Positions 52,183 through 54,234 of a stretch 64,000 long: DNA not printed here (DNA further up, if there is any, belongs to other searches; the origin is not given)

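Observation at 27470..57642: Mfa-type (type V) pilus operon extended by two giant beta-helix-repeat proteins and a CxxC oxidoreductase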

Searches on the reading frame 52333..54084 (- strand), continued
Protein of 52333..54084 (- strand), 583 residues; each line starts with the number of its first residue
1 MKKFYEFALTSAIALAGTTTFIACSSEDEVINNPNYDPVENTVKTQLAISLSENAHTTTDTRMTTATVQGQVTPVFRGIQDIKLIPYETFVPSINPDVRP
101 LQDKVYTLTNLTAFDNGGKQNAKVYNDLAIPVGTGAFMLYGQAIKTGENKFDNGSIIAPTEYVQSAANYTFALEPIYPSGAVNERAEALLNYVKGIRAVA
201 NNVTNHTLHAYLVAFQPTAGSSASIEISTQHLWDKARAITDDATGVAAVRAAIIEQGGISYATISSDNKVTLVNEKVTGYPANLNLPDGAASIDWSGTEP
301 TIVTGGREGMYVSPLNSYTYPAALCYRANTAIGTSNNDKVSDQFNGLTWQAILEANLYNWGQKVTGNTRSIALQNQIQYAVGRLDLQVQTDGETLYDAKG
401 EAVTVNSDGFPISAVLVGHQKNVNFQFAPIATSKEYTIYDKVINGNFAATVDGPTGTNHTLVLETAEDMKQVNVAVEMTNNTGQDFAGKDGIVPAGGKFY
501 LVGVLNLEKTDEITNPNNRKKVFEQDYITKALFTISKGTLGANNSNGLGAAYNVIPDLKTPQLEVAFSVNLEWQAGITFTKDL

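Call 45: search_protein_families(library=pfam, proteins=[L017:13837-21669:+, L026:14100-21854:+, L041:13926-21752:+], max_evalue=0.01)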
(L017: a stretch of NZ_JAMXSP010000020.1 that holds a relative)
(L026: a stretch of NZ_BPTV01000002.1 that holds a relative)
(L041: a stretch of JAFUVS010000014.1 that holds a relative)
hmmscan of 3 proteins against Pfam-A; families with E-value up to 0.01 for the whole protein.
L017:13837-21669:+ (2611 aa): 1 family
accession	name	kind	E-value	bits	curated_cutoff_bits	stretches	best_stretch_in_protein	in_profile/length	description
PF16351.10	DUF4979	-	0.0027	18.4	28.9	1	1757-1835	15-90/165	Domain of unknown function (DUF4979)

L026:14100-21854:+ (2585 aa): 0 families

L041:13926-21752:+ (2609 aa): 0 families

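Call 89: search_protein_families(library=ncbifam, proteins=[L034:7840-13665:+, L038:13873-18897:+, L038:18901-21447:+, L023:13099-16002:+, L029:14879-17821:+], max_evalue=0.01)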
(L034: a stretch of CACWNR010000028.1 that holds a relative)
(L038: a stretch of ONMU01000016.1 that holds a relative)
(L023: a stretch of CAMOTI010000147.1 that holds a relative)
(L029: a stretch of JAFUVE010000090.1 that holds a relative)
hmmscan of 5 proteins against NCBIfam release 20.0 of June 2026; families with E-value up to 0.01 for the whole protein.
L034:7840-13665:+ (1942 aa): 0 families

L038:13873-18897:+ (1675 aa): 0 families

L038:18901-21447:+ (849 aa): 0 families

L023:13099-16002:+ (968 aa): 1 family
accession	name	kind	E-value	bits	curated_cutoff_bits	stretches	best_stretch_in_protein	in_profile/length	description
NF052322.1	FimD_tip_adhes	equivalog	2.1e-70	238.3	170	2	761-956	471-663/664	fimbrial tip adhesin FimD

L029:14879-17821:+ (981 aa): 1 family
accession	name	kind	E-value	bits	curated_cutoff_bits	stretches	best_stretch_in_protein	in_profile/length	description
NF052322.1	FimD_tip_adhes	equivalog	8.7e-67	226.3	170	2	768-969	477-663/664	fimbrial tip adhesin FimD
